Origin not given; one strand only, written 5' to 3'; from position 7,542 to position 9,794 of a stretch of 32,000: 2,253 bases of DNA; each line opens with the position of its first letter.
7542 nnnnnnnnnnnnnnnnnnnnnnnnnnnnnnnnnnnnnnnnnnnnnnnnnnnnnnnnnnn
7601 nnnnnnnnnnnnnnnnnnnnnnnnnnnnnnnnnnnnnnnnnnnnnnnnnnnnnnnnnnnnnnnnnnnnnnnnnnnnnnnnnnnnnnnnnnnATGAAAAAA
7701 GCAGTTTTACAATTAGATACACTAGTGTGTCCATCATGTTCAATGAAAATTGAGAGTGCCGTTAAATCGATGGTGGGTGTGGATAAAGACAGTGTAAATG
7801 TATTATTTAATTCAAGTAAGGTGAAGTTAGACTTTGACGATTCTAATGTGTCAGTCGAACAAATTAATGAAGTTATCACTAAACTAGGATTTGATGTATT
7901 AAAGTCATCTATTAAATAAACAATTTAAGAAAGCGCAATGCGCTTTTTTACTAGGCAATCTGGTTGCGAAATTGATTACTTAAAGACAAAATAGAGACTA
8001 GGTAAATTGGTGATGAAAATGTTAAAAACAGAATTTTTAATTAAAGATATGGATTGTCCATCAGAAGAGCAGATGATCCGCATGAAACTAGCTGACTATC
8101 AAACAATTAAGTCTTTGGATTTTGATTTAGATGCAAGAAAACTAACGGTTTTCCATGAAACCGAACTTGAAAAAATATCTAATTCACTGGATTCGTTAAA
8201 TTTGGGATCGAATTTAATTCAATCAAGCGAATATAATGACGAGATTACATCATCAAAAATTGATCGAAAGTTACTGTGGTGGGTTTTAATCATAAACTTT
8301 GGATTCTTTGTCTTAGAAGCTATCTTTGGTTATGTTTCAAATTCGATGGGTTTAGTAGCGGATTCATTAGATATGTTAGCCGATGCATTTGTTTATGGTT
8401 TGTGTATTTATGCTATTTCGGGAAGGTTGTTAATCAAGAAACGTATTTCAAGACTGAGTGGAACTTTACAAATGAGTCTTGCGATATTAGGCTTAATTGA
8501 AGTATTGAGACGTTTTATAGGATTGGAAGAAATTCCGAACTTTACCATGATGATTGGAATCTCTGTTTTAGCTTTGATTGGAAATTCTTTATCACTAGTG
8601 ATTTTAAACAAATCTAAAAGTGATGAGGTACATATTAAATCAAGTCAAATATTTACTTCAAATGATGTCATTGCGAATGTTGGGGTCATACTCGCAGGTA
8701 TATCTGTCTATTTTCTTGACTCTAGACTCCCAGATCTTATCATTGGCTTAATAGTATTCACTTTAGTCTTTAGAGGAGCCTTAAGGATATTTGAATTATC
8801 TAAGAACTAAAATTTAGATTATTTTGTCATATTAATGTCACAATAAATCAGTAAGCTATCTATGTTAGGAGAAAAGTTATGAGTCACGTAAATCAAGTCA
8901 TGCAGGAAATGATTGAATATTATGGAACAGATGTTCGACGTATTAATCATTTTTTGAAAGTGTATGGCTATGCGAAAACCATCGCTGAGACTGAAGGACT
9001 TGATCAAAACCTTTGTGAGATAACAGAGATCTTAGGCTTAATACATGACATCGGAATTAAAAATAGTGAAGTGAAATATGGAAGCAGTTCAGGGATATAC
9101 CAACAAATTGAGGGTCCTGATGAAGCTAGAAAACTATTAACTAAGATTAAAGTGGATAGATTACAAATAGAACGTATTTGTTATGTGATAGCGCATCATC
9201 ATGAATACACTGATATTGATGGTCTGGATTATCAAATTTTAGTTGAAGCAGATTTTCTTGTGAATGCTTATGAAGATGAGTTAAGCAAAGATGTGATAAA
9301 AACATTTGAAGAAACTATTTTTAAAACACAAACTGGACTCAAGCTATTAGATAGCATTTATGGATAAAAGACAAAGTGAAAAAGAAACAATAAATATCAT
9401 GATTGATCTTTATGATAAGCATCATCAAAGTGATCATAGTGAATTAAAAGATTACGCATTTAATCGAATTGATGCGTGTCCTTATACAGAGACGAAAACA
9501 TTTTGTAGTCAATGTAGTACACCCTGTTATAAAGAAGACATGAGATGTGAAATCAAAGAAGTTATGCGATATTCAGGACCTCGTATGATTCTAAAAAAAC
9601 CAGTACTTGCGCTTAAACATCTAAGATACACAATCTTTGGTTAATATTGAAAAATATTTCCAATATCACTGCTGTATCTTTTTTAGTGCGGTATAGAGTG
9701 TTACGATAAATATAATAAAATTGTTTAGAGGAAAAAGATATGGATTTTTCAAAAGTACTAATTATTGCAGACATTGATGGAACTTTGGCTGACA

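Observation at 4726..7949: FNR-type regulator and a perfect FNR box controlling a RIC-like / P1B-ATPase / HMA-protein operon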

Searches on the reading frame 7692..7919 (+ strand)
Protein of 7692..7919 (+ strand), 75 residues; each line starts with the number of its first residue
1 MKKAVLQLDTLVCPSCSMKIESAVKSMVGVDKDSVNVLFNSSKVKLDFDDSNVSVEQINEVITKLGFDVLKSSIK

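Call 3: search_protein_families(library=pfam, proteins=[window:7692-7919:+], max_evalue=0.01)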
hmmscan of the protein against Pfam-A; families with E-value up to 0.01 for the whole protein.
window:7692-7919:+ (75 aa): 1 family
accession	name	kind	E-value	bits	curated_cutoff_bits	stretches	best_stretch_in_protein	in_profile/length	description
PF00403.32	HMA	-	4.5e-10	40.2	24.8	1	7-68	3-62/62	Heavy-metal-associated domain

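Call 4: search_protein_families(library=ncbifam, proteins=[window:7692-7919:+], max_evalue=0.01)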
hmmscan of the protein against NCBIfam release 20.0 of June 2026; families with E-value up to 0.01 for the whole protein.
window:7692-7919:+ (75 aa): 13 families
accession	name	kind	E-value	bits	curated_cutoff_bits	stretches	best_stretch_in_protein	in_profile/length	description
NF033795.1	chaper_CopZ_Bs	exception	5.1e-13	49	91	1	4-69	2-65/66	copper chaperone CopZ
TIGR00003.1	TIGR00003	subfamily_domain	2.2e-10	40.6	62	1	5-69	3-65/66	copper ion binding protein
NF033794.2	chaper_CopZ_Eh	exception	4.2e-10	39.6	95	1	4-68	2-64/68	copper chaperone CopZ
NF041115.1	UxxU_metal_bind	equivalog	7.3e-10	38.9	95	1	2-68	4-68/74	metal-binding (seleno)protein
NF008262.1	PRK11033.1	equivalog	2e-08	33.2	1005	1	7-72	46-107/731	zinc/cadmium/mercury/lead-transporting ATPase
NF033556.1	MerTP_fusion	equivalog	2.6e-08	33.7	180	1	2-69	120-185/186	mercuric transport protein MerTP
NF033553.1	MerP_Gpos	exception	1e-06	28.6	110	1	12-69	56-111/112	mercury resistance system substrate-binding protein MerP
TIGR02052.1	MerP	equivalog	4.8e-06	27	92.55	1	4-67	25-86/92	mercury resistance system periplasmic binding protein MerP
NF010311.1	PRK13748.1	subfamily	4.4e-05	22.5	600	1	6-70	3-64/560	mercury(II) reductase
NF033775.1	P_type_ZntA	exception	5.4e-05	21.7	1240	1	6-69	52-111/732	Zn(II)/Cd(II)/Pb(II) translocating P-type ATPase ZntA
NF033781.1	chaper_CopP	exception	7.2e-05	22.9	112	1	3-69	1-64/65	copper-binding metallochaperone CopP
NF047957.1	CopZ_AFE_1862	equivalog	0.00036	20.9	85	1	6-45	3-42/62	CopZ family metallochaperone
NF045683.1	MerT_CopZ_Se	exception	0.006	16.1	375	1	5-67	165-225/235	MerT/CopZ fusion-like heavy metal transport selenoprotein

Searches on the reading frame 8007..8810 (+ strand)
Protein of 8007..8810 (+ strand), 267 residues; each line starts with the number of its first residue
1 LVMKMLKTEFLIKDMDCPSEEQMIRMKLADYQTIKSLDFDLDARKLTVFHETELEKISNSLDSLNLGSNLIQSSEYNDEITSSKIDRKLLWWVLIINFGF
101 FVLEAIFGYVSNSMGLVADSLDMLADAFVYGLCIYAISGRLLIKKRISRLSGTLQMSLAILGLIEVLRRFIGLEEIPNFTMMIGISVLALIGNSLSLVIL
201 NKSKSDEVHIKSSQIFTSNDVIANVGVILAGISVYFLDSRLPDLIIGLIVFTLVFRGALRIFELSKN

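Call 3: search_protein_families(library=pfam, proteins=[window:8007-8810:+], max_evalue=0.01)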
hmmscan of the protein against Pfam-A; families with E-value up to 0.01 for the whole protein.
window:8007-8810:+ (267 aa): 2 families
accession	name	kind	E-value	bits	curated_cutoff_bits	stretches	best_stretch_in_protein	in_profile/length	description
PF01545.26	Cation_efflux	-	4e-14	53.3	26.6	1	91-262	2-190/198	Cation efflux family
PF00403.32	HMA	-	0.00013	22.8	24.8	1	10-63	2-58/62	Heavy-metal-associated domain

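Call 4: search_protein_families(library=ncbifam, proteins=[window:8007-8810:+], max_evalue=0.01)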
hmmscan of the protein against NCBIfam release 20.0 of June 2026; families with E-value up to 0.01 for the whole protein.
window:8007-8810:+ (267 aa): 4 families
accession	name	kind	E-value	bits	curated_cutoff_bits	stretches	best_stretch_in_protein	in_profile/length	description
TIGR01297.1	CDF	superfamily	2.9e-18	66.1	82.35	2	87-137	2-52/285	cation diffusion facilitator family transporter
NF002923.0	PRK03557.1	equivalog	3.8e-12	46.1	408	1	80-265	11-208/313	CDF family zinc transporter ZitB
NF033827.1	CDF_efflux_DmeF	equivalog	5.8e-06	25.9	250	1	87-211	15-151/309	CDF family Co(II)/Ni(II) efflux transporter DmeF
NF033616.1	CDF_MamB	equivalog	0.0038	16.8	350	1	88-134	7-53/284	magnetosome biogenesis CDF transporter MamB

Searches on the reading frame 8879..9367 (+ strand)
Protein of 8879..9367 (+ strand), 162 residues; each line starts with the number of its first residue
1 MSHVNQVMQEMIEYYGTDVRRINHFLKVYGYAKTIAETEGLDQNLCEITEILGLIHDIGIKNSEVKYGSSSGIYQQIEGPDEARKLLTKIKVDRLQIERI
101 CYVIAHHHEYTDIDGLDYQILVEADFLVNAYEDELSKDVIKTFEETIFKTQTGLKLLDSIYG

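Call 3: search_protein_families(library=pfam, proteins=[window:8879-9367:+], max_evalue=0.01)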
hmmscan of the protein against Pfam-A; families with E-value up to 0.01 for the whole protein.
window:8879-9367:+ (162 aa): 2 families
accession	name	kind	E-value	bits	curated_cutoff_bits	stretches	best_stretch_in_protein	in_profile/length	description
PF01966.28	HD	-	7.7e-07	29.8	22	1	21-114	1-92/116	HD domain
PF13487.12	HD_5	-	0.0029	17.8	27.2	1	23-117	16-115/170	HD domain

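Call 4: search_protein_families(library=ncbifam, proteins=[window:8879-9367:+], max_evalue=0.01)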
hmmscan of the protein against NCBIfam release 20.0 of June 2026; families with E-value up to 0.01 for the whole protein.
window:8879-9367:+ (162 aa): 2 families
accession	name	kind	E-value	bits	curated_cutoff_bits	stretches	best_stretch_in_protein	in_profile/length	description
TIGR01596.1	cas3_HD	equivalog_domain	0.00034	20.7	43.45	0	88-148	81-140/178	CRISPR-associated endonuclease Cas3''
TIGR03401.1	cyanamide_fam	subfamily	0.0022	17.5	109.85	1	10-111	43-145/228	HD domain protein, cyanamide hydratase family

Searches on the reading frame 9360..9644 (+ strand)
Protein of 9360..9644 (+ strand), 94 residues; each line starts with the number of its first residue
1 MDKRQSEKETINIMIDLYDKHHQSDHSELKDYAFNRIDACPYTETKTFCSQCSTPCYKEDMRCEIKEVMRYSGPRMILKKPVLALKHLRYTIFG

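Call 3: search_protein_families(library=pfam, proteins=[window:9360-9644:+], max_evalue=0.01)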
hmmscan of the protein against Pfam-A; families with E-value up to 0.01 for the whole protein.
window:9360-9644:+ (94 aa): 1 family
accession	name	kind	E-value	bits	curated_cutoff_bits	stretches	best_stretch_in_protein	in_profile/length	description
PF11756.13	YgbA_NO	-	5.6e-31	107.5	25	1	3-89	2-95/106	Nitrous oxide-stimulated promoter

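Call 4: search_protein_families(library=ncbifam, proteins=[window:9360-9644:+], max_evalue=0.01)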
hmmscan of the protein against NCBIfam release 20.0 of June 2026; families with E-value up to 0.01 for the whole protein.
window:9360-9644:+ (94 aa): 7 families
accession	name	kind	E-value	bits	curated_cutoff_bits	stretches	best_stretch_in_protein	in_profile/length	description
NF007714.0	PRK10410.1-2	equivalog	1.2e-26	93.3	88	1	2-88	7-101/103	nitrous oxide-stimulated promoter family protein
NF007715.0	PRK10410.1-3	equivalog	1.5e-24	86.4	179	1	4-88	11-104/132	nitrous oxide-stimulated promoter family protein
NF007716.0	PRK10410.1-4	equivalog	8.5e-22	77.6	172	1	5-88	7-96/114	nitrous oxide-stimulated promoter family protein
NF007717.0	PRK10410.2-1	equivalog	1.1e-21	77.4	241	1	3-88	9-99/141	nitrous oxide-stimulated promoter family protein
NF007713.0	PRK10410.1-1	equivalog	4.8e-18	65.8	234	1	5-88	7-96/117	nitrous oxide-stimulated promoter family protein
NF007718.0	PRK10410.2-2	equivalog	1.4e-10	41.3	148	1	27-80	56-108/118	nitrous oxide-stimulated promoter family protein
NF007719.0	PRK10410.2-3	equivalog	4.9e-09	36.2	211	1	27-86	23-82/103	nitrous oxide-stimulated promoter family protein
